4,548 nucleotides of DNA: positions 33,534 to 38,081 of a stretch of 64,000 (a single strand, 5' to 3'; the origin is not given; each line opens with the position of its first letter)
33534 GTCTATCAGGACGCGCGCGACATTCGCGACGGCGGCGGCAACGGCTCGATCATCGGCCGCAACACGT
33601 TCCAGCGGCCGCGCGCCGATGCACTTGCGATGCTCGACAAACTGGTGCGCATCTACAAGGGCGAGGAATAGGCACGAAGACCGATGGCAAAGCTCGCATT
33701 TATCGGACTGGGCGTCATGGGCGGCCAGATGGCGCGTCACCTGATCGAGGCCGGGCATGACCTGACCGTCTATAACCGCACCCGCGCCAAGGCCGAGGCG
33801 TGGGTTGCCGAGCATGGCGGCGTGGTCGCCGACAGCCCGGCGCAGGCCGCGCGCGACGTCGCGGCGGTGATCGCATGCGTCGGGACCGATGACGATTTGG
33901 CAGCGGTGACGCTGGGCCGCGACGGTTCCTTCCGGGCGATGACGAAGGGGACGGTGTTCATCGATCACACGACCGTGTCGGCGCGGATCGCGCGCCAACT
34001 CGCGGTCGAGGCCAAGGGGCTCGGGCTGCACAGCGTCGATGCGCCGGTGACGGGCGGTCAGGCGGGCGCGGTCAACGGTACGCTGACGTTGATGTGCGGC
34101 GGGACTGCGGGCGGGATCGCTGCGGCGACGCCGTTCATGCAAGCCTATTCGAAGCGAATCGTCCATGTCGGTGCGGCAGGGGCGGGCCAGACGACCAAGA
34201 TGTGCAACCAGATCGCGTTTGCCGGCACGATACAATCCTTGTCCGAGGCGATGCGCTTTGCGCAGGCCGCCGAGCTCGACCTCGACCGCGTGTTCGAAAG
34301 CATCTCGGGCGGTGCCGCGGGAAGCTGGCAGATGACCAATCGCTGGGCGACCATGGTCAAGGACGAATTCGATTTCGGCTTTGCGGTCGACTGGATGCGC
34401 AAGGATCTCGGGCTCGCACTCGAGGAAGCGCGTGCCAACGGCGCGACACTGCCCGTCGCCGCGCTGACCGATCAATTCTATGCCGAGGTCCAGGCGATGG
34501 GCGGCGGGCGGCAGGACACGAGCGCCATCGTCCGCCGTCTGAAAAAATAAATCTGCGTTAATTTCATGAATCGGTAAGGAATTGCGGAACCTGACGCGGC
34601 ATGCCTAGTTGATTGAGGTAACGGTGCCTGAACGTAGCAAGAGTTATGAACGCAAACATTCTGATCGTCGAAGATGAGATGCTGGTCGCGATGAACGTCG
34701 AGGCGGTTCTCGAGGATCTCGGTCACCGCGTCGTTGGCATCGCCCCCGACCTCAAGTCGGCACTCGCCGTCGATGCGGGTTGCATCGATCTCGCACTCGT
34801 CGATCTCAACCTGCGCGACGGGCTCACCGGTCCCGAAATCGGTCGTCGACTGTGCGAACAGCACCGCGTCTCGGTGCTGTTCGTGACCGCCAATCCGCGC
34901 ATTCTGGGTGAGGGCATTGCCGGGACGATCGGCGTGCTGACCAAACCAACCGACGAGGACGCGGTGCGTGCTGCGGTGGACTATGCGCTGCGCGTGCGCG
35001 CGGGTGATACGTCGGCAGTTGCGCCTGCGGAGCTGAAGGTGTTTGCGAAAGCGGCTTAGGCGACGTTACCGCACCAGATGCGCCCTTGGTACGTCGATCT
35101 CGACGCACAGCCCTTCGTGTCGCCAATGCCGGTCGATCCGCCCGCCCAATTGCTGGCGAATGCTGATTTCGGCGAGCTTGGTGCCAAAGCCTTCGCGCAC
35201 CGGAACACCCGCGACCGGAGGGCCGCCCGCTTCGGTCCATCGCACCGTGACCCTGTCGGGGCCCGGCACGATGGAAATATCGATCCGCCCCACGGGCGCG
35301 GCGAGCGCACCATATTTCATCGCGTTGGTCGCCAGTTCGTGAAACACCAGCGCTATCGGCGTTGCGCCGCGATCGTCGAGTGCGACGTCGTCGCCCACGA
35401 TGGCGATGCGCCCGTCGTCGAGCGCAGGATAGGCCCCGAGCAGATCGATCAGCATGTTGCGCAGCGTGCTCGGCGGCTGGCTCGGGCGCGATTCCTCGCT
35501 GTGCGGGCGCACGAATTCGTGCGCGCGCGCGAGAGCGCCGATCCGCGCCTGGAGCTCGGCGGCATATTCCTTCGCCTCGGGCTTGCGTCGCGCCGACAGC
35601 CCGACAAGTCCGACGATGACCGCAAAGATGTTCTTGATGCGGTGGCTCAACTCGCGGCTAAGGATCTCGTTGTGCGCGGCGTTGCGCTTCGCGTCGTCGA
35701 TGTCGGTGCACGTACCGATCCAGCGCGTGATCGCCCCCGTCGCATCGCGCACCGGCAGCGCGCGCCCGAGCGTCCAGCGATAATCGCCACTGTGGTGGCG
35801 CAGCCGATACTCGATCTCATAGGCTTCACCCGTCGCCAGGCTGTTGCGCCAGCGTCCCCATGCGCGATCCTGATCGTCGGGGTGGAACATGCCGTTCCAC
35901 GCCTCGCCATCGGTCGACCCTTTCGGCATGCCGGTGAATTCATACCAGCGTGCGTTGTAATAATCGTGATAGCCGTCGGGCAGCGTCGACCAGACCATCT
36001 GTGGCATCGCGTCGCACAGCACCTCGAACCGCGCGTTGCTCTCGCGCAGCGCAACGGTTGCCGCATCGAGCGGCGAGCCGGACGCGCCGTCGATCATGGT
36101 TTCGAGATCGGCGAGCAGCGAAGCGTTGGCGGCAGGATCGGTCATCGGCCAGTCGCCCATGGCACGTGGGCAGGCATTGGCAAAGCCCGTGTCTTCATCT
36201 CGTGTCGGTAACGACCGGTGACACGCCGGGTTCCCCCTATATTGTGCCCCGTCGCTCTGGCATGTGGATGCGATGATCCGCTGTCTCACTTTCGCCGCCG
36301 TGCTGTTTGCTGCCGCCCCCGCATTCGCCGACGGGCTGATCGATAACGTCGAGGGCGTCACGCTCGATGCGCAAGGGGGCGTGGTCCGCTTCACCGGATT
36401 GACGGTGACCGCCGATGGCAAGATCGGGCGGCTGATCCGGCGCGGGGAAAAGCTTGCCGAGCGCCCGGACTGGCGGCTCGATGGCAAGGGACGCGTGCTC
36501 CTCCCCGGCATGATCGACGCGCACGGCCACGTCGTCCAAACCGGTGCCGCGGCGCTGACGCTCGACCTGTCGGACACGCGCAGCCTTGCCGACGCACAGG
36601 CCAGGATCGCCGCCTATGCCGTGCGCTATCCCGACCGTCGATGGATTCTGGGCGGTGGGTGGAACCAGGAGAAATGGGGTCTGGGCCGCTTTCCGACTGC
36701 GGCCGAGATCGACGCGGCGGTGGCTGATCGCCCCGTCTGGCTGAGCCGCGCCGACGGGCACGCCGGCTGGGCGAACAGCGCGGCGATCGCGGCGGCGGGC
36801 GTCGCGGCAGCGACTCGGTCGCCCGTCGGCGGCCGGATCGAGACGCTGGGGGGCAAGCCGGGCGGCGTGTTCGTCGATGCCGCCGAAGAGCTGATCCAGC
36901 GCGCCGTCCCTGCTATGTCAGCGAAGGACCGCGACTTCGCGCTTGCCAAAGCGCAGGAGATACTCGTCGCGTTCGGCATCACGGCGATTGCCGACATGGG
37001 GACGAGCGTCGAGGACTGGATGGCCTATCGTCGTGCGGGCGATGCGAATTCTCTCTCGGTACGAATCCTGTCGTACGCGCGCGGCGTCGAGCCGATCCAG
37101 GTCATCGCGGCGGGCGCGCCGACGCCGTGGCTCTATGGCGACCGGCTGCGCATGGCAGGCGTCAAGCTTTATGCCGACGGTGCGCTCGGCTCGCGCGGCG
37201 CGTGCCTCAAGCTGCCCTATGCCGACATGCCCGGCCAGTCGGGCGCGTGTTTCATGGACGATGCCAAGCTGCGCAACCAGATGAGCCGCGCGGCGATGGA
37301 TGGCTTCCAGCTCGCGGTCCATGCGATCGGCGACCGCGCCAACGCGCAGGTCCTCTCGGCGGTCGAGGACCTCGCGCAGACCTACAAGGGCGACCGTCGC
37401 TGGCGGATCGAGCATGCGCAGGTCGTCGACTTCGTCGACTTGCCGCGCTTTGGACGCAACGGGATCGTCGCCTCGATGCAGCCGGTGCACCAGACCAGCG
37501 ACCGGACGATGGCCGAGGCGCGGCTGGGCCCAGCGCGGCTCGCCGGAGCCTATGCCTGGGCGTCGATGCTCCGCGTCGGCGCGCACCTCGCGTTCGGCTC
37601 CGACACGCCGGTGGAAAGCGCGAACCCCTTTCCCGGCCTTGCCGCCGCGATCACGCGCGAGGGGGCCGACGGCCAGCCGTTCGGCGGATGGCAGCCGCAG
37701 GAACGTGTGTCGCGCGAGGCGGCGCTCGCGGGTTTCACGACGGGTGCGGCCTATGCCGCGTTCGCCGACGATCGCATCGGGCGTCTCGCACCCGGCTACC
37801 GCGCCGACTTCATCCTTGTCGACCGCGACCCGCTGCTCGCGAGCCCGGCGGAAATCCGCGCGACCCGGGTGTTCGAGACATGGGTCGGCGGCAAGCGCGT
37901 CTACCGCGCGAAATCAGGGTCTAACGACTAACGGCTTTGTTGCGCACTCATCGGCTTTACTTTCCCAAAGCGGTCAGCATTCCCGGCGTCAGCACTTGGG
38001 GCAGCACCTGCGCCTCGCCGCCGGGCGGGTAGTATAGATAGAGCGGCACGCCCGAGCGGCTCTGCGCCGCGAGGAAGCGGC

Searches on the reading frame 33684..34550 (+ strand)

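Call 37: search_protein_families(library=ncbifam, proteins=[window:33684-34550:+], max_evalue=0.00001)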
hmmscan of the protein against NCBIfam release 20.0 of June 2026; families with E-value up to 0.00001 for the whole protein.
window:33684-34550:+ (288 aa): 10 families
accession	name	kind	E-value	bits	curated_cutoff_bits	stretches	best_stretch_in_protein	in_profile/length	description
TIGR01505.1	tartro_sem_red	equivalog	8.2e-67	225.5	340.75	1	3-287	1-284/291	2-hydroxy-3-oxopropionate reductase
NF008592.0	PRK11559.1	equivalog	7.9e-60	202.6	397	1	2-285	3-285/296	2-hydroxy-3-oxopropionate reductase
TIGR01692.1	HIBADH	equivalog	1.9e-56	191.5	291.6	1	6-286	1-287/288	3-hydroxyisobutyrate dehydrogenase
NF043037.1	ThreonDh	equivalog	1.1e-52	179.3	350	1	3-285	4-286/297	L-threonate dehydrogenase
NF012005.0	PRK15461.1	equivalog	6.3e-49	166.7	348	1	1-287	1-287/298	sulfolactaldehyde 3-reductase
NF011633.0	PRK15059.1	equivalog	1.7e-45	155.4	451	1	3-286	2-283/292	2-hydroxy-3-oxopropionate reductase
NF007161.0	PRK09599.1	subfamily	3.2e-16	59.4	271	1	3-217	2-222/302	NADP-dependent phosphogluconate dehydrogenase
TIGR00872.1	gnd_rel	equivalog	5.9e-15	55.3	297.2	1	3-207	2-208/299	phosphogluconate dehydrogenase (NAD(+)-dependent, decarboxylating)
NF006765.0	PRK09287.1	equivalog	4.4e-13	48.9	413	1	2-194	4-205/476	NADP-dependent phosphogluconate dehydrogenase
TIGR00873.1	gnd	equivalog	4.9e-13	48.7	426.7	1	4-195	2-202/467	decarboxylating NADP(+)-dependent phosphogluconate dehydrogenase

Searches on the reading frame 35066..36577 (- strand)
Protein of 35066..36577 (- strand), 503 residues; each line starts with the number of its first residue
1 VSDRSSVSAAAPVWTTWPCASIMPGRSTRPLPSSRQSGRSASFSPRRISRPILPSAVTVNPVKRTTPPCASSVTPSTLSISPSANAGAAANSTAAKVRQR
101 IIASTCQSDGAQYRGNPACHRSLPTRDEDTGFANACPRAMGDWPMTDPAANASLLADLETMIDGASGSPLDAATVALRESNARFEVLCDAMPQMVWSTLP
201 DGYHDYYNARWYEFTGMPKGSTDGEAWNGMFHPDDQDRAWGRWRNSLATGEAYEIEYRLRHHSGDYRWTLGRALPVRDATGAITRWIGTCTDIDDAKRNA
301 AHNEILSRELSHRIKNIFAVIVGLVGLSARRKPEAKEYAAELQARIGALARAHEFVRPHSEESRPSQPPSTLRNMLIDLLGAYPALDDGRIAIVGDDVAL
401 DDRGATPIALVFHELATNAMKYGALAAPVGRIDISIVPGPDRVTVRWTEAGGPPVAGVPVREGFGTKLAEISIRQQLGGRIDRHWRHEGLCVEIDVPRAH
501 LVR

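Call 37: search_protein_families(library=ncbifam, proteins=[window:35066-36577:-], max_evalue=0.00001)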
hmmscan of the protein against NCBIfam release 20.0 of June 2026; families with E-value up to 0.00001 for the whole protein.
window:35066-36577:- (503 aa): 7 families
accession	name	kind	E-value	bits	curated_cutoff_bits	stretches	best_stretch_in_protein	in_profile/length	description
NF010077.0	PRK13559.1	subfamily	3.3e-49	167.7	361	1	208-499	72-360/364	hypothetical protein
NF052306.1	BluLightHisKinLov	equivalog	1e-37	129.8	450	1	243-497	86-333/334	blue-light-activated histidine kinase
NF041880.1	EPS_EpsF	equivalog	5.3e-31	107.6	900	1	177-300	139-264/492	response regulator EpsF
NF053781.1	cdiGMPphdstlr2612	equivalog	1e-13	49.9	1600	1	223-310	630-713/1268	Tlr1612 family c-di-GMP phosphodiesterase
TIGR00229.1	sensory_box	domain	3.5e-12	46.6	22.9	1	178-299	1-122/126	PAS domain S-box protein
NF007298.0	PRK09776.1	equivalog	4.3e-09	34.8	1135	1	208-298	455-545/1111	diguanylate cyclase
NF041777.1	sens_FixL_Rhizob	equivalog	3.1e-06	26.1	850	1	226-300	41-115/485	sensor protein FixL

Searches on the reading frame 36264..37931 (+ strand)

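Call 37: search_protein_families(library=ncbifam, proteins=[window:36264-37931:+], max_evalue=0.00001)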
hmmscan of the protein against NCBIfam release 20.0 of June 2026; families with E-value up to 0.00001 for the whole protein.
window:36264-37931:+ (555 aa): 9 families
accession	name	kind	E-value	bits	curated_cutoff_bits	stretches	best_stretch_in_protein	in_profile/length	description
NF006056.0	PRK08204.1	subfamily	1.3e-11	43.9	391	1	432-529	287-389/449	hypothetical protein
NF006055.0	PRK08203.1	equivalog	1.5e-07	30.3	532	0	32-98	15-79/455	8-oxoguanine deaminase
TIGR02318.1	phosphono_phnM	equivalog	1.6e-07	30.6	390.55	0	49-92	20-59/376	phosphonate metabolism protein PhnM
NF051886.1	XaaProDiPepCaul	equivalog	2.8e-07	29.9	500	0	36-105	10-79/398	Xaa-Pro dipeptidase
NF011990.0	PRK15446.2-6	subfamily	4.7e-07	28.8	233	0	486-551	330-387/390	alpha-D-ribose 1-methylphosphonate 5-triphosphate diphosphatase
NF005557.0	PRK07228.1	equivalog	4.8e-07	28.8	522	0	26-93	5-68/445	5'-deoxyadenosine deaminase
TIGR02967.1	guan_deamin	equivalog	8.2e-07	28.3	375.4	0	479-522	320-363/401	guanine deaminase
NF006679.0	PRK09228.1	subfamily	2.5e-06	26.5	351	0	485-522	351-388/433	guanine deaminase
NF011987.0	PRK15446.2-3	subfamily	3.7e-06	26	253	0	495-550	340-387/395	alpha-D-ribose 1-methylphosphonate 5-triphosphate diphosphatase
